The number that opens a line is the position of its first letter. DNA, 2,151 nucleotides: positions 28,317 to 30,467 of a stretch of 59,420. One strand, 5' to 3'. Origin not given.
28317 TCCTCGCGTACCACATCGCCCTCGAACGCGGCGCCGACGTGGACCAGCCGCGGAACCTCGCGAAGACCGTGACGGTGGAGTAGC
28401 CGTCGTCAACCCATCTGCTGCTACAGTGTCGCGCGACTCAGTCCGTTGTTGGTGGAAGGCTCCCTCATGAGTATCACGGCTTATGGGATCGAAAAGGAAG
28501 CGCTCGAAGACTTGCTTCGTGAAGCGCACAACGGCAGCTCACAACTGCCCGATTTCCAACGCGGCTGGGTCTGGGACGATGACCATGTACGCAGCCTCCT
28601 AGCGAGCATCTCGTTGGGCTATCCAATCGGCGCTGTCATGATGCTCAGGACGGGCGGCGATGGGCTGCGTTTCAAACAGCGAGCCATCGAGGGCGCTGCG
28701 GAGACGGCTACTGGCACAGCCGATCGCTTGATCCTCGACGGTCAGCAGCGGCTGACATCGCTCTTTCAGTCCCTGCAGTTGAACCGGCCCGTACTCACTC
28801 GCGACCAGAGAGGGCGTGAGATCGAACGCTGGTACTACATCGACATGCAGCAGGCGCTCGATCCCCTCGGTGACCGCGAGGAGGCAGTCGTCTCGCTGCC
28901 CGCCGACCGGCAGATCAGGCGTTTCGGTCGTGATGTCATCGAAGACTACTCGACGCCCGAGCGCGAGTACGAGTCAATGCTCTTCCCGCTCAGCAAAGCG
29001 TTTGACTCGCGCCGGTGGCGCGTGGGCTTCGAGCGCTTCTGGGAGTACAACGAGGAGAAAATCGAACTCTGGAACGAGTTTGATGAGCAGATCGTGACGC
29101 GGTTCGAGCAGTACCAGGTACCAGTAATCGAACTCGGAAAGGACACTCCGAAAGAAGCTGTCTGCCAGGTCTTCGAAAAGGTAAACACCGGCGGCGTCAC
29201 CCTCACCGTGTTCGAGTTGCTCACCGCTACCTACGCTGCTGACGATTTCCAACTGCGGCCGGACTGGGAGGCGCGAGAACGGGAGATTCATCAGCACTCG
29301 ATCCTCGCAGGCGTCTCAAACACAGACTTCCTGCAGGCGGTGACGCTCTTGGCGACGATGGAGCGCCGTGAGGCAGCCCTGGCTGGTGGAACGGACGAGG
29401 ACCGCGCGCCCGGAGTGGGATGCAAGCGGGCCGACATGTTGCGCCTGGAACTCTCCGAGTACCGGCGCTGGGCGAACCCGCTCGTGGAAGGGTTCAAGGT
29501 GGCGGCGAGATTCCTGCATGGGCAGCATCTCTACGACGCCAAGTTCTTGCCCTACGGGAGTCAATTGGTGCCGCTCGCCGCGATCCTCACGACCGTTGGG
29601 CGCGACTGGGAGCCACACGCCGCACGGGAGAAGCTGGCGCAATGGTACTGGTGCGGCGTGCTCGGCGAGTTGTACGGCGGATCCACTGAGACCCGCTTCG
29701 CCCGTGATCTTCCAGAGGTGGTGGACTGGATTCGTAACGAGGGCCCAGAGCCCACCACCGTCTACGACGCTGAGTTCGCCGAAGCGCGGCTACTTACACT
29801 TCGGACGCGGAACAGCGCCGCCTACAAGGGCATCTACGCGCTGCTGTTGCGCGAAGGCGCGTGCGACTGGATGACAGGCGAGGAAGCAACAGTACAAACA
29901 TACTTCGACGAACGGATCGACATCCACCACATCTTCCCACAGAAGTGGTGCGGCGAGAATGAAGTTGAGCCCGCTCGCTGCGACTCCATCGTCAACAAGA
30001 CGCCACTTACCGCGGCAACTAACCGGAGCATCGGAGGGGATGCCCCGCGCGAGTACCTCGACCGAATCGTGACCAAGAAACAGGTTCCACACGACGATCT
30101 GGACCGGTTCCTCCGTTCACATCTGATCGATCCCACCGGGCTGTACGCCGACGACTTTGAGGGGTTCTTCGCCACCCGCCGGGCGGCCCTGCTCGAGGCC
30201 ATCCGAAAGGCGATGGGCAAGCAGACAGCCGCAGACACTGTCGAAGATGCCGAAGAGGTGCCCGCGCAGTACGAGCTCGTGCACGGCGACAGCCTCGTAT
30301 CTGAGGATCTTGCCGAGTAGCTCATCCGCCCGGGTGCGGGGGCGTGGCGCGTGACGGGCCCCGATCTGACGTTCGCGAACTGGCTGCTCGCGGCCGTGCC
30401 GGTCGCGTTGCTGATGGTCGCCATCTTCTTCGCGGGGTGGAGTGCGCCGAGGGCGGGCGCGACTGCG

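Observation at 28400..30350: Low-GC single-gene islet at the glmS 3-prime flank encoding a stand-alone DUF262+DUF1524 (GmrSD/BrxU/SspE-like) protein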

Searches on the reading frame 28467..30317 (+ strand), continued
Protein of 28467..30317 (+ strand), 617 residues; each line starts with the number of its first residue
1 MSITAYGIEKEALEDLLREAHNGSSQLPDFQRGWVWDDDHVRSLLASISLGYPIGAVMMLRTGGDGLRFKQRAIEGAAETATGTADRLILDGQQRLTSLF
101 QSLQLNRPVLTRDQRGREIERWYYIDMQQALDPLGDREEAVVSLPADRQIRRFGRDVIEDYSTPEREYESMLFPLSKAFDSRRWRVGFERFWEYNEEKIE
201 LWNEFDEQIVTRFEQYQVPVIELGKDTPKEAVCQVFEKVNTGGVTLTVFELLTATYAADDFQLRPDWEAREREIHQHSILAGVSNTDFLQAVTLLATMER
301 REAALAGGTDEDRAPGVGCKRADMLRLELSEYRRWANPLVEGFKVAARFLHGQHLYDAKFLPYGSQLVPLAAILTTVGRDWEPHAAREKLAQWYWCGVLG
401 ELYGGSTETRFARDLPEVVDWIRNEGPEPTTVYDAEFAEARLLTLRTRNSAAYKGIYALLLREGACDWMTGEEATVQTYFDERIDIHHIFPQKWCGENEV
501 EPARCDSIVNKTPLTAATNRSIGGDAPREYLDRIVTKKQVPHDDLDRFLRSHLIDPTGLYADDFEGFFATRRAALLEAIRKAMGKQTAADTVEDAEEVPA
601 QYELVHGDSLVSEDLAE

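Call 61: get_annotated_region(hit=H17, flank=6000)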
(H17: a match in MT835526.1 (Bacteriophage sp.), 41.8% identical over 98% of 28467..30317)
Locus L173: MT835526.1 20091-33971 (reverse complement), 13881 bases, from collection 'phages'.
description: UNVERIFIED: Bacteriophage sp. clone scaffold_98 genomic sequence.
organism: Bacteriophage sp. (NCBI taxid 38018)
taxonomy: Viruses
host: -; source: human fecal samples; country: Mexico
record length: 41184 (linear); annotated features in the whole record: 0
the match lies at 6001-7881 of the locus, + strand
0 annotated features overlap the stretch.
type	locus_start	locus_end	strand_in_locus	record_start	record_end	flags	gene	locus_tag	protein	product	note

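Call 77: search_protein_families(library=pfam, proteins=[L169:1632-2231:+, L169:2185-2640:+, L169:2674-3324:+, L169:3584-3937:+, L169:1434-2156:-, L169:2353-2958:-], max_evalue=0.01)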
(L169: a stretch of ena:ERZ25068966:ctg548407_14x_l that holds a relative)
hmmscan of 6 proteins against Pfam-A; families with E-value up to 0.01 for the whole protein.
L169:1632-2231:+ (200 aa): 0 families

L169:2185-2640:+ (152 aa): 0 families

L169:2674-3324:+ (217 aa): 0 families

L169:3584-3937:+ (118 aa): 0 families

L169:1434-2156:- (240 aa): 0 families

L169:2353-2958:- (201 aa): 0 families

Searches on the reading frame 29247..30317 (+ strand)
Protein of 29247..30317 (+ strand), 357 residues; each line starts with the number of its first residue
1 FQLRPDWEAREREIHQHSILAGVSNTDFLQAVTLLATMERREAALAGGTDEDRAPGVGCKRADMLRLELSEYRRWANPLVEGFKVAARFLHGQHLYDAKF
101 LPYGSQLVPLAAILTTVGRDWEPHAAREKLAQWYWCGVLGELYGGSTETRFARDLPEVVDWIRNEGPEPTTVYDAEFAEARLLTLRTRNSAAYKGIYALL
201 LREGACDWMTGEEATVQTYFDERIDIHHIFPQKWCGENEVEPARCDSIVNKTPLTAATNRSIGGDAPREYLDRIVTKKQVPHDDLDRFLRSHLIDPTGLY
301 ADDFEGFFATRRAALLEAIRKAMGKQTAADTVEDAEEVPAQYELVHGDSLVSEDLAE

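Call 7: search_protein_families(library=pfam, proteins=[window:29247-30317:+], max_evalue=10)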
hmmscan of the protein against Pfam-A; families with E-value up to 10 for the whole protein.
window:29247-30317:+ (357 aa): 2 families
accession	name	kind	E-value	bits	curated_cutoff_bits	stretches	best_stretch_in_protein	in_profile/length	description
PF07510.16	GmrSD_C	-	0.051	13.9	23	1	215-263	40-95/138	GmrSD restriction endonucleases, C-terminal domain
PF13395.12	HNH_4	-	0.13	12.7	22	1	210-237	4-31/54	HNH endonuclease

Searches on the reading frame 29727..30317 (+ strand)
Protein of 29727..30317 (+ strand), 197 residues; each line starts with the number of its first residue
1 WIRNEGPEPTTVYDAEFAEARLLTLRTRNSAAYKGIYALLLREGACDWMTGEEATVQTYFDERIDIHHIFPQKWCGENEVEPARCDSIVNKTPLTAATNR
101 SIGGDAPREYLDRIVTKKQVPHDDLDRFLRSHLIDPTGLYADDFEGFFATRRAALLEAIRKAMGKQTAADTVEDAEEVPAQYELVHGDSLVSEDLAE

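Call 50: predict_structure(alignment_id=A2)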
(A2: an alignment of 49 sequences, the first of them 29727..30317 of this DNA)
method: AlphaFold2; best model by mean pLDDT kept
length: 197 residues; sequences in the alignment: 49
mean_pLDDT: 73.5   pTM: 0.72
mean pLDDT of the five models: 73.5, 72.0, 70.5, 67.7, 64.6
residues with pLDDT >= 90: 58; 70-90: 63; 50-70: 37; < 50: 39
segments of 3 or more residues with pLDDT < 50: 1-10, 171-197
pLDDT, mean of each block of 10 residues (from residue 1): 43 62 60 62 77 75 84 94 88 85 89 92 94 92 96 85 69 42 36 33
secondary structure, 60 per line:
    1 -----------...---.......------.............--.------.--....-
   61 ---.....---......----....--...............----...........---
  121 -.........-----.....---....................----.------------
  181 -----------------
elements in order: H19-24 H31-43 H56-59 E64-68 H72-77 H82-85 E91-95 H96-102 H107-117 H122-130 H136-140 H144-163

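Call 52: fold_search(model_id=the predicted structure, library=pdb)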
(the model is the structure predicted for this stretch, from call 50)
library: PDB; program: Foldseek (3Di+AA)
matches with E <= 10: 101; with E <= 0.001: 0
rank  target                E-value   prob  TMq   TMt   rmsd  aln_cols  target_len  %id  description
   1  8f43                  2.4e-03  1.00  0.38  0.61   5.4       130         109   15  HNH Nuclease Domain from G. stearothermophilus Cas9, K597A mutant (released 2022-12-21)
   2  9mb6_A                2.7e-03  0.99  0.32  0.08  11.6       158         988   17  Cryo-EM structure of wild-type SaCas9-guide RNA-mismatched target DNA complex (released 2026-03-18)
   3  7p9m_A                3.8e-03  1.00  0.49  0.19   4.2       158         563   19  BrxU, GmrSD-family Type IV restriction enzyme (released 2021-12-08)
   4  9j1z_A                4.3e-03  1.00  0.39  0.53   7.4       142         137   13  Crystal structure of Nme1Cas9 HNH domain bound to anti-CRISPR AcrIIC1Nme1ST (released 2026-03-04)
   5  7mpz                  4.5e-03  1.00  0.31  0.42   7.9       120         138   22  HNH Nuclease Domain from G. stearothermophilus Cas9 (released 2021-12-22)
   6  9ar4_A                6.4e-03  0.93  0.31  0.08  14.4       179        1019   20  CryoEM structure of ThermoCas9 in post-cleavage state bound with the DNA containing NNNNCCA PAM (released 2025-02-26)
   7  7p9k_A                7.1e-03  1.00  0.51  0.19   5.4       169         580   18  BrxU, GmrSD-family Type IV restriction enzyme (released 2021-12-08)
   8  8zcz_A                7.1e-03  1.00  0.37  0.10   7.0       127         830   18  Cryo-EM structure of eSaCas9_NNG-guide RNA-target DNA complex in an interrogation state (released 2025-11-05)
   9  8zda_A                7.5e-03  0.96  0.31  0.08  12.2       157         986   17  Cryo-EM structure of eSaCas9_NNG-guide RNA-target DNA complex in a catalytically active state (released 2025-11-05)
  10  8t7s_A                1.0e-02  0.93  0.26  0.05  11.2       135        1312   17  SpRYmer bound to NAC PAM DNA (released 2024-05-01)
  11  5vgb_A                1.1e-02  0.99  0.33  0.44   6.8       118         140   17  Crystal structure of NmeCas9 HNH domain bound to anti-CRISPR AcrIIC1 (released 2017-08-30)
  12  7eni_A                1.2e-02  0.96  0.31  0.07  13.7       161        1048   15  Crystal structure of cas and anti-cas protein complex (released 2022-04-20)
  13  8zcy_A                1.3e-02  0.89  0.29  0.11  13.7       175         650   12  Cryo-EM structure of eSaCas9_NNG-guide RNA-target DNA complex in an interrogation state (released 2025-11-05)
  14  7el1_A                1.4e-02  0.98  0.39  0.09  11.0       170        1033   12  Structure of a protein from bacteria (released 2021-07-28)
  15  9j1y_A                1.6e-02  0.98  0.33  0.43   8.1       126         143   17  Crystal structure of Nme1Cas9 HNH domain bound to anti-CRISPR AcrIIC1Boe. (released 2026-03-04)
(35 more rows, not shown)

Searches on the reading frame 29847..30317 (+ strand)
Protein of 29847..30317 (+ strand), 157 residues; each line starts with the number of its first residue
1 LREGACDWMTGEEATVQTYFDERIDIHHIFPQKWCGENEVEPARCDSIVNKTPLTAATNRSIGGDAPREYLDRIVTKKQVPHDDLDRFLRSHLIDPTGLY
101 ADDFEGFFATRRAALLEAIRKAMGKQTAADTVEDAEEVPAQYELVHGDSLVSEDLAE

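Call 7: search_protein_families(library=pfam, proteins=[window:29847-30317:+], max_evalue=10)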
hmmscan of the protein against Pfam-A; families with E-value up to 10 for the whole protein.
window:29847-30317:+ (157 aa): 2 families
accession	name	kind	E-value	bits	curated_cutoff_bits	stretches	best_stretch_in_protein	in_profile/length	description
PF13395.12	HNH_4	-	0.018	15.4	22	1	10-59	4-45/54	HNH endonuclease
PF07510.16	GmrSD_C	-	0.024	15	23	1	17-63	42-95/138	GmrSD restriction endonucleases, C-terminal domain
